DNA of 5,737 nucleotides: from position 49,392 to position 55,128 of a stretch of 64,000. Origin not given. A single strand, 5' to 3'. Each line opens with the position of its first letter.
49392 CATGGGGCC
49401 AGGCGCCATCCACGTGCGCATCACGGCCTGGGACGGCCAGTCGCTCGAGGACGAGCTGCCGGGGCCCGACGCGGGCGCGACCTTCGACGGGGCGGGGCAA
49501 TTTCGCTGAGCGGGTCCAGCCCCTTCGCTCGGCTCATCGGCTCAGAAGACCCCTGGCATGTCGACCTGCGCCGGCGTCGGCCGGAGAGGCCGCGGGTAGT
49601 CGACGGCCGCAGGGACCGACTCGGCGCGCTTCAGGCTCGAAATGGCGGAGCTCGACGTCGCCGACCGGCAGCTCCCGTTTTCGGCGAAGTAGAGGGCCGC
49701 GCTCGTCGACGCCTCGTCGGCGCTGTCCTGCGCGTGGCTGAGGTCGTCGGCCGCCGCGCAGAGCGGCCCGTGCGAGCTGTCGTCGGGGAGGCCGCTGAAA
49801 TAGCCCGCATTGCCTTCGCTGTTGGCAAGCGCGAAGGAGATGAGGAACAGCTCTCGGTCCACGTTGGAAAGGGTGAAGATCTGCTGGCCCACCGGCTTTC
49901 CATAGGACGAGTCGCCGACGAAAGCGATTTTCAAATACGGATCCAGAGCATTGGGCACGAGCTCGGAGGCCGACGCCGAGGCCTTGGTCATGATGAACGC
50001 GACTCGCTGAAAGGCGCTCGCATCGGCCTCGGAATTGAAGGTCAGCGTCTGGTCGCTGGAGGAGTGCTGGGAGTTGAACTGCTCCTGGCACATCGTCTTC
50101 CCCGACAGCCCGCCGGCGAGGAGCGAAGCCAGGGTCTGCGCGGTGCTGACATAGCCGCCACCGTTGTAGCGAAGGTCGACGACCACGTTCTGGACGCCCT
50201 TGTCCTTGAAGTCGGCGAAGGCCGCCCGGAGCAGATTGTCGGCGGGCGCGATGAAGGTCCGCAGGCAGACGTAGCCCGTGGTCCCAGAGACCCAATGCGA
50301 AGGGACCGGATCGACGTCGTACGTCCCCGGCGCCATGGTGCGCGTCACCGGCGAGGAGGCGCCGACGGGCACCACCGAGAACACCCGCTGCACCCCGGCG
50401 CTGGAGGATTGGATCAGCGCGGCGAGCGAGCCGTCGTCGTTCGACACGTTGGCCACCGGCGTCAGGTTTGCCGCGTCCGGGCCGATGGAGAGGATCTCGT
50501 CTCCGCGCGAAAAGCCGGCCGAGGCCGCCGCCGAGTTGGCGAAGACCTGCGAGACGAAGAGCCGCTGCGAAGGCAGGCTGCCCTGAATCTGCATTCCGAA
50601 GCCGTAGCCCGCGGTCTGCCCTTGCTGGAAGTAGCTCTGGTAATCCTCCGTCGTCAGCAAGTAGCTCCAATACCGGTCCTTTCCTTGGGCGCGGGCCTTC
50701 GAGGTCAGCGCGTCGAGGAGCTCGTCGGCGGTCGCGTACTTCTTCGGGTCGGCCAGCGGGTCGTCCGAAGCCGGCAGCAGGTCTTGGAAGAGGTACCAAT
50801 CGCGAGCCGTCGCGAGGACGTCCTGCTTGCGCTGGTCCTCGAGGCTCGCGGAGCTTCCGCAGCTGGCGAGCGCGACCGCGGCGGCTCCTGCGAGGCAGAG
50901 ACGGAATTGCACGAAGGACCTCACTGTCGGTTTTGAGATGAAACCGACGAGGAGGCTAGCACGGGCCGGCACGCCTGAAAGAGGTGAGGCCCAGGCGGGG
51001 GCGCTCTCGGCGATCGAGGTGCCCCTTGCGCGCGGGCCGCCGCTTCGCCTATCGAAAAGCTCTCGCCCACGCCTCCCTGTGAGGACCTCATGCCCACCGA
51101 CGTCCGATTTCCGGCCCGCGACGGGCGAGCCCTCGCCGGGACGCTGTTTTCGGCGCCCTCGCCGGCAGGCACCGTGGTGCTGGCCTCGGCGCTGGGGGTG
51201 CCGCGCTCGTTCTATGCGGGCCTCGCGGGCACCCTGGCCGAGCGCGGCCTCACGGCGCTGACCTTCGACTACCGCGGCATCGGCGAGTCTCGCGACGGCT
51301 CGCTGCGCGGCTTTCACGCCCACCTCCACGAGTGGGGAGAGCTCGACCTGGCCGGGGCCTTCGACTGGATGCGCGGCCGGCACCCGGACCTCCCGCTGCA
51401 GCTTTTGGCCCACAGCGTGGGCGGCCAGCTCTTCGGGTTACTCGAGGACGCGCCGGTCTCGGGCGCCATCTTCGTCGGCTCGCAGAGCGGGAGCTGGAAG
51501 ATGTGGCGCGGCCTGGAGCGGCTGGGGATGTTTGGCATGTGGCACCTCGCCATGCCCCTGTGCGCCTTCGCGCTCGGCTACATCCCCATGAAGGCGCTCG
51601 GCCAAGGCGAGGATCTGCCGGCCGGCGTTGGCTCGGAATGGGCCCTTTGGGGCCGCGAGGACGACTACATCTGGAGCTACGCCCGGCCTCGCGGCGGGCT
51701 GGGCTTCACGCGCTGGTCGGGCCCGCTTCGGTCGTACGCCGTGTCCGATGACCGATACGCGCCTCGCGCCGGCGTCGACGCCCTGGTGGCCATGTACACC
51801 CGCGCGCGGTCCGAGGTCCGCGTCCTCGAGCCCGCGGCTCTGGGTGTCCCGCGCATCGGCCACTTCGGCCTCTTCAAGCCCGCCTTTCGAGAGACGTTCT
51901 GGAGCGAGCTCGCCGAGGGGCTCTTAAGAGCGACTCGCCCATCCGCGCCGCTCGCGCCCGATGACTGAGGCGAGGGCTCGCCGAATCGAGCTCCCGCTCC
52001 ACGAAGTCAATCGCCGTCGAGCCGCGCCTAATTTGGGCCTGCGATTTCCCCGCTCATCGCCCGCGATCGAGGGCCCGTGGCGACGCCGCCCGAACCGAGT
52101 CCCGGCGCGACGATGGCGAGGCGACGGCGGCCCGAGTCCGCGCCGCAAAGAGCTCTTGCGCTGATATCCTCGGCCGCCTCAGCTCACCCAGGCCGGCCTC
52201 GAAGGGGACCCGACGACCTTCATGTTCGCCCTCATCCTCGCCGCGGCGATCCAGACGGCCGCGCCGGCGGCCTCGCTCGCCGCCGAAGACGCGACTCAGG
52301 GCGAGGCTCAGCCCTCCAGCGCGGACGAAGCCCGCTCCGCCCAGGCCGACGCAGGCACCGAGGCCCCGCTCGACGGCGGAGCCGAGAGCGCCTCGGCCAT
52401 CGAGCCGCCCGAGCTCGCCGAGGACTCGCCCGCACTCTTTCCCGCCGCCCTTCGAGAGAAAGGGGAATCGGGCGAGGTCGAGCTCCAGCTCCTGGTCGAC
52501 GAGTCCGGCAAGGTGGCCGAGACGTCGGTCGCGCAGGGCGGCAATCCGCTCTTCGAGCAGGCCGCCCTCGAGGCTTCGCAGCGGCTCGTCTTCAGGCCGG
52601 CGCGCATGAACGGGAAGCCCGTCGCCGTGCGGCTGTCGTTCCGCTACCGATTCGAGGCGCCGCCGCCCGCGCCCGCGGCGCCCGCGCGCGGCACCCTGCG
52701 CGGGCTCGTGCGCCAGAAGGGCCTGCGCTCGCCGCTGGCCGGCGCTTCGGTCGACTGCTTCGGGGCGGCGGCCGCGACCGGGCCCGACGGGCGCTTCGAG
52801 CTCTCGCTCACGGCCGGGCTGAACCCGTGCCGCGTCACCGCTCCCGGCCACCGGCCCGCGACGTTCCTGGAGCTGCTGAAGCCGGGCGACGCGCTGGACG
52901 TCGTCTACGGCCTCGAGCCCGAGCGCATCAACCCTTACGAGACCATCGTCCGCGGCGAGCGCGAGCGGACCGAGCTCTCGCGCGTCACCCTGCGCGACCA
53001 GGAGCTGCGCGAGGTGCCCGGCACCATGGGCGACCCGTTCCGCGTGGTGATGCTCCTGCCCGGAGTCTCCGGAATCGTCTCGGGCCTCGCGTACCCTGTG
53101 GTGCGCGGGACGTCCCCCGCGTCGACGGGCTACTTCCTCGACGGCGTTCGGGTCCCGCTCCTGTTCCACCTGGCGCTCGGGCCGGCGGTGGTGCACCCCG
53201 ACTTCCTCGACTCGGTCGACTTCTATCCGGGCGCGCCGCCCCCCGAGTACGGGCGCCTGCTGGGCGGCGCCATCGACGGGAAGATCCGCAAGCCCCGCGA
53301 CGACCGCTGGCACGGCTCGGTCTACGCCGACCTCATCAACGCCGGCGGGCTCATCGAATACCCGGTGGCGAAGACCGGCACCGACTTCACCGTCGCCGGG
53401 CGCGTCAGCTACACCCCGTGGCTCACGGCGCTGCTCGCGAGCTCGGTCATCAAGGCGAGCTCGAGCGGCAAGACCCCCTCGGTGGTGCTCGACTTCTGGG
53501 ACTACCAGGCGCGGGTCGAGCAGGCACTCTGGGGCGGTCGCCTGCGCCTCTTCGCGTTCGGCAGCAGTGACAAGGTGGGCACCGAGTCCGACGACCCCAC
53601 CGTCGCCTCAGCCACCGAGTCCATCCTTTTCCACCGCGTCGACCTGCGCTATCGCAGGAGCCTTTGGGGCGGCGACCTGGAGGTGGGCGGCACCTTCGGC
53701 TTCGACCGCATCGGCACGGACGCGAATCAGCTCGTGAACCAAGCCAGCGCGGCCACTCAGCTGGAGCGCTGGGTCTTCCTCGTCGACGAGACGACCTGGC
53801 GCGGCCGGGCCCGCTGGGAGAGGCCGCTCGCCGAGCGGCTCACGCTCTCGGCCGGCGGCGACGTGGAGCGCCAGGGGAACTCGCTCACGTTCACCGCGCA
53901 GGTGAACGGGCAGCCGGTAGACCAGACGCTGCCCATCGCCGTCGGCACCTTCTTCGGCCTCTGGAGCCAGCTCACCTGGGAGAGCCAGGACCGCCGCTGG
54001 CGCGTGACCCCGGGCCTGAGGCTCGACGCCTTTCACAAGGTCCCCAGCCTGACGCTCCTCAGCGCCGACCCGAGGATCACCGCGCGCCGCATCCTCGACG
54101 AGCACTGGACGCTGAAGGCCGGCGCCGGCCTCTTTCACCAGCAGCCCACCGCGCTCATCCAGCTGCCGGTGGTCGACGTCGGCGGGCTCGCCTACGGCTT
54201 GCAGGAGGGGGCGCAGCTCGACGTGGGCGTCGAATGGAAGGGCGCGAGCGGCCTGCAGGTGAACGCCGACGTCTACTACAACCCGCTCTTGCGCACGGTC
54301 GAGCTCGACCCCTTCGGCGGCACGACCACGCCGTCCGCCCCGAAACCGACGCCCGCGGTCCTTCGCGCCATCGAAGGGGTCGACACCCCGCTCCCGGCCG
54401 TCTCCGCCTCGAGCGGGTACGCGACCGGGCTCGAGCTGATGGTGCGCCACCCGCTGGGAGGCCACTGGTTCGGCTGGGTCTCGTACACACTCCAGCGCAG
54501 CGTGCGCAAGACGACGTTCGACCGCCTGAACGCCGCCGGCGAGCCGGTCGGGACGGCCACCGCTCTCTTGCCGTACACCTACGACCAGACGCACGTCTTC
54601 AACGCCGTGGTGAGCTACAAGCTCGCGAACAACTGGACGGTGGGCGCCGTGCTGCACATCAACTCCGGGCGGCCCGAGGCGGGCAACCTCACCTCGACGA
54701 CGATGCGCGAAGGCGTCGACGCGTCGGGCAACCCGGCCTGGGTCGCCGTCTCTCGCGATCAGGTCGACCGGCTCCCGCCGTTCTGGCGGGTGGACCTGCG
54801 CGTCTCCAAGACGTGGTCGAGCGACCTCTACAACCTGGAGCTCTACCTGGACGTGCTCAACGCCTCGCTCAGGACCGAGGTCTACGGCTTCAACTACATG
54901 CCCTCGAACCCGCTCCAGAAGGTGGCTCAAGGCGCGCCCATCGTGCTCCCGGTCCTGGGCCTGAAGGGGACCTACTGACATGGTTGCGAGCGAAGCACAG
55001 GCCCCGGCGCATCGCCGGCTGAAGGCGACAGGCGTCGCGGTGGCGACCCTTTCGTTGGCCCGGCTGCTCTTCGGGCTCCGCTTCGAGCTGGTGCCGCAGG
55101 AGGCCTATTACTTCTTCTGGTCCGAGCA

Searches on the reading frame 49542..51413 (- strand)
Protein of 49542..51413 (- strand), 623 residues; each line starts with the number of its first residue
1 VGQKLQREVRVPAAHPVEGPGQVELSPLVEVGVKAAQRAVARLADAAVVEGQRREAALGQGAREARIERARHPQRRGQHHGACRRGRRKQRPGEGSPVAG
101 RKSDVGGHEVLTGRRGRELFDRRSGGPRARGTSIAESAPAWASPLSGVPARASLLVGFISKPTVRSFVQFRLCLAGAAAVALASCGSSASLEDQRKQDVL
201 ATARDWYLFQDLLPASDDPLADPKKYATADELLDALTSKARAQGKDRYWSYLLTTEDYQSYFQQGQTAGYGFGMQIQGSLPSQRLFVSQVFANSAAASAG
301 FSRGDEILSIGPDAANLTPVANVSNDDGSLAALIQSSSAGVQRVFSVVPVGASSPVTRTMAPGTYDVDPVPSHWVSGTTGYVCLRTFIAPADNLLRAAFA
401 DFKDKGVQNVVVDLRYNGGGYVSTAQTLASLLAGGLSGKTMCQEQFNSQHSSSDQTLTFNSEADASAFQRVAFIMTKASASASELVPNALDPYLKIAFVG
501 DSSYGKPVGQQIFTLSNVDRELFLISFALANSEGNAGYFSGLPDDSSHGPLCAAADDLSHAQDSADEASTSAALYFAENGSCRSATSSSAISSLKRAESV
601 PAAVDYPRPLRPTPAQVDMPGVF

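Call 7: search_protein_families(library=pfam, proteins=[window:49542-51413:-], max_evalue=0.01)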
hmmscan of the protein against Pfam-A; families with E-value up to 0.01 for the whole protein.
window:49542-51413:- (623 aa): 3 families
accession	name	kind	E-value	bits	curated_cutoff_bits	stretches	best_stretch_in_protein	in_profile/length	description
PF03572.23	Peptidase_S41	-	5.3e-19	68.8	24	1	379-517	2-135/165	Peptidase family S41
PF18294.6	Pept_S41_N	-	2.3e-05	24.6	25.9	1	198-251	5-49/49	Peptidase S41 N-terminal domain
PF00595.29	PDZ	-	2.9e-05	24.8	23.2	1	269-326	9-63/81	PDZ domain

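Call 41: search_protein_families(library=padloc, proteins=[window:49542-51413:-], max_evalue=0.01)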
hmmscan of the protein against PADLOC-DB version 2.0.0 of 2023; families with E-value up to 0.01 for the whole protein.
window:49542-51413:- (623 aa): 0 families

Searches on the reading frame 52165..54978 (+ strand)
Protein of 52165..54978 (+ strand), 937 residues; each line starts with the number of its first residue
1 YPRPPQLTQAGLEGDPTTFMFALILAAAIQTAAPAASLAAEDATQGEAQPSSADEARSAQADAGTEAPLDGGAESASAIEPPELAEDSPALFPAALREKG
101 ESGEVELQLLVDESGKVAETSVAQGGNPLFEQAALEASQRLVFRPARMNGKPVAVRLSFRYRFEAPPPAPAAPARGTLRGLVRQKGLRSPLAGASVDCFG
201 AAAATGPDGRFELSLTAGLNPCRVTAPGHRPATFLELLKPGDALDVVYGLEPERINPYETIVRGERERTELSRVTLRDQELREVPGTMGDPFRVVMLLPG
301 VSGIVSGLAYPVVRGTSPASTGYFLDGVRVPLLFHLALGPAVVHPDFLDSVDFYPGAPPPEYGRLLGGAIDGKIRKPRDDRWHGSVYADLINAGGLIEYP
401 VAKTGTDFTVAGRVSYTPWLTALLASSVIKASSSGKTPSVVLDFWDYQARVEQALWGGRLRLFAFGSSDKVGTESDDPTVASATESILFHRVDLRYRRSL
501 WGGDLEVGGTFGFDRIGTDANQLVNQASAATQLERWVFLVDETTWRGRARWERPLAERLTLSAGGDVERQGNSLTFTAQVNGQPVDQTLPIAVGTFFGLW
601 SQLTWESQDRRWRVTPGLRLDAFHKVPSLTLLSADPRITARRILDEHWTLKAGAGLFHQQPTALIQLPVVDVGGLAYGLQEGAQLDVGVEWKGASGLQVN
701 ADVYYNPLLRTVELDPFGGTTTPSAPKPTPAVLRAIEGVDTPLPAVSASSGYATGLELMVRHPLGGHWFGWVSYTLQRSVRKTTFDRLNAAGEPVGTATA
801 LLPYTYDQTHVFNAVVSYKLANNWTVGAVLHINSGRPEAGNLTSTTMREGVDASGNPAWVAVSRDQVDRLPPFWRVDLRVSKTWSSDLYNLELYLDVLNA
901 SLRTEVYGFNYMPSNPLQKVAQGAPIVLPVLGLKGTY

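Call 64: search_protein_families(library=pfam, proteins=[window:52165-54978:+], max_evalue=0.001)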
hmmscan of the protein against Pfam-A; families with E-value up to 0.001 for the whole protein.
window:52165-54978:+ (937 aa): 2 families
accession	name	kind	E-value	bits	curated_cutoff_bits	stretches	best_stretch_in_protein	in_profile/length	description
PF03544.19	TonB_C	-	8.9e-13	48.9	24.6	1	91-163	4-77/79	Gram-negative bacterial TonB protein C-terminal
PF07715.20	Plug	-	0.00027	21.9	23.9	1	297-367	31-105/107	TonB-dependent Receptor Plug Domain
